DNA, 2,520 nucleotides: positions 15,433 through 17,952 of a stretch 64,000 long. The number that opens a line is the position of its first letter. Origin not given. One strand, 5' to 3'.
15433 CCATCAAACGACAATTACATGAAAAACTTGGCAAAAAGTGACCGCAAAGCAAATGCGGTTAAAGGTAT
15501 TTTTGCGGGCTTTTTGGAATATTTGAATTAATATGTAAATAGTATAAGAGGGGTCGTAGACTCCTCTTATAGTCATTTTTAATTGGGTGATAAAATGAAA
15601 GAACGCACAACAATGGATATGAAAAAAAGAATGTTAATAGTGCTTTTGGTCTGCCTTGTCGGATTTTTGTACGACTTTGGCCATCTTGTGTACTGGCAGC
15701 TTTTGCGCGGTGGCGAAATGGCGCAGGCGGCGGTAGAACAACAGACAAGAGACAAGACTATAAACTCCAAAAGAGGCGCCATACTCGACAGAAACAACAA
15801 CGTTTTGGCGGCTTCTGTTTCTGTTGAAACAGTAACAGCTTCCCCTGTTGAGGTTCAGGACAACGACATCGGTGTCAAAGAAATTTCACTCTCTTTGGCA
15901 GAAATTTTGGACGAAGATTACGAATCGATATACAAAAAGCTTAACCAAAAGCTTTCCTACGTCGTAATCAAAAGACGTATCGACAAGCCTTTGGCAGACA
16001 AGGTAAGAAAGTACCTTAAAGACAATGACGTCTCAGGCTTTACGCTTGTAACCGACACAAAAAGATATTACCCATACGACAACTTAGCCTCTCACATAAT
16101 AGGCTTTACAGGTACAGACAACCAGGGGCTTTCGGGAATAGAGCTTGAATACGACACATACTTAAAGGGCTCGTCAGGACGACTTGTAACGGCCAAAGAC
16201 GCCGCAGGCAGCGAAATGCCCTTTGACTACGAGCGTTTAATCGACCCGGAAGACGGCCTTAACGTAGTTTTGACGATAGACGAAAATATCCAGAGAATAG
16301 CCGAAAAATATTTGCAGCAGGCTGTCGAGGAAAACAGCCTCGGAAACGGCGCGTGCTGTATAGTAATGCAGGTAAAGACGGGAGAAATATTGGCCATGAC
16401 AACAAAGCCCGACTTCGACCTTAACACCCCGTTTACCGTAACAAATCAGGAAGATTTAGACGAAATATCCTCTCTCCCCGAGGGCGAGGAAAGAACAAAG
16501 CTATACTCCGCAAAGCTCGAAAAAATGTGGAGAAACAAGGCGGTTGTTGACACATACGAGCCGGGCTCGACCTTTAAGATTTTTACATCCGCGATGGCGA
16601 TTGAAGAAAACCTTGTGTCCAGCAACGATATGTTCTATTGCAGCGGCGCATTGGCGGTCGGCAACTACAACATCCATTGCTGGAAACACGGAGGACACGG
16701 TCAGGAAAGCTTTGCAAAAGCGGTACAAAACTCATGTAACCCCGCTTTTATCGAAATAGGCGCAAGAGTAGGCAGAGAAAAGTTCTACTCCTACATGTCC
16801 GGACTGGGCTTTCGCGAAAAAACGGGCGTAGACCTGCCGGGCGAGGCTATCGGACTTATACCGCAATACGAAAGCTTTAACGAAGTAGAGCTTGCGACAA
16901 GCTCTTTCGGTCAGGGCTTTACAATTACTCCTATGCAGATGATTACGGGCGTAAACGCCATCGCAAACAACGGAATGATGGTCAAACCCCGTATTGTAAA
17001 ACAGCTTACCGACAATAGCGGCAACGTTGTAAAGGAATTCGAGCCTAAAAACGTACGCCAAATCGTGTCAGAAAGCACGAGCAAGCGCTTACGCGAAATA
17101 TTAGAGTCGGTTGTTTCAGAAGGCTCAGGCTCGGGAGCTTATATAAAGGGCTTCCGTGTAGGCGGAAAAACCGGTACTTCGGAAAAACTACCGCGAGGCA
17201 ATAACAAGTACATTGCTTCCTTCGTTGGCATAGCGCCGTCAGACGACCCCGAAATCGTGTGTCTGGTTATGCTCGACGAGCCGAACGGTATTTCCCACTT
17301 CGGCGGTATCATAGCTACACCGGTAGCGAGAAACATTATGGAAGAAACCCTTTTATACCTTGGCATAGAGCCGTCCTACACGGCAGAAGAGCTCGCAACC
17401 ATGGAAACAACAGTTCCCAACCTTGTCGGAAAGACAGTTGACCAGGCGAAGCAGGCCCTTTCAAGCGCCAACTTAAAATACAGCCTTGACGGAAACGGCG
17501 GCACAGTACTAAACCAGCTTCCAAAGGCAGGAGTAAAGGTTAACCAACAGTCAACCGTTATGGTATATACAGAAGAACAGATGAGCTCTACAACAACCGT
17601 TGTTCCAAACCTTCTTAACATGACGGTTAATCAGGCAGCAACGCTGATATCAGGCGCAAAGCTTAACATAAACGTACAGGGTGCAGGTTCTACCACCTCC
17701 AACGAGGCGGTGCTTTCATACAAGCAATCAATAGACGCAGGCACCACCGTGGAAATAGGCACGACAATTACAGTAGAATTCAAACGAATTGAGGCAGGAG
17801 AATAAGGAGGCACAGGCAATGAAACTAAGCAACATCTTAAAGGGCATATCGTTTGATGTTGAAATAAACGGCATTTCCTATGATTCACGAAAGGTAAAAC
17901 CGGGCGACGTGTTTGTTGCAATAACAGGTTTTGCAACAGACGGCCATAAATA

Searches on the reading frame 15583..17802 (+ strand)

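Call 66: search_protein_families(library=pfam, proteins=[window:15583-17802:+], max_evalue=0.00001)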
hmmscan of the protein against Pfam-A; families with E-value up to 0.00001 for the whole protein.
window:15583-17802:+ (740 aa): 3 families
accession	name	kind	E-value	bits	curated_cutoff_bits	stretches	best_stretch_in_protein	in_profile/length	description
PF00905.27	Transpeptidase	-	6.7e-78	262.4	22.1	1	258-587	2-299/299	Penicillin binding protein transpeptidase domain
PF03717.20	PBP_dimer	-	1.4e-22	81.4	24.4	1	60-210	2-174/180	Penicillin-binding Protein dimerisation domain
PF03793.24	PASTA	-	3.5e-18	65.8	23.2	2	610-664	2-63/64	PASTA domain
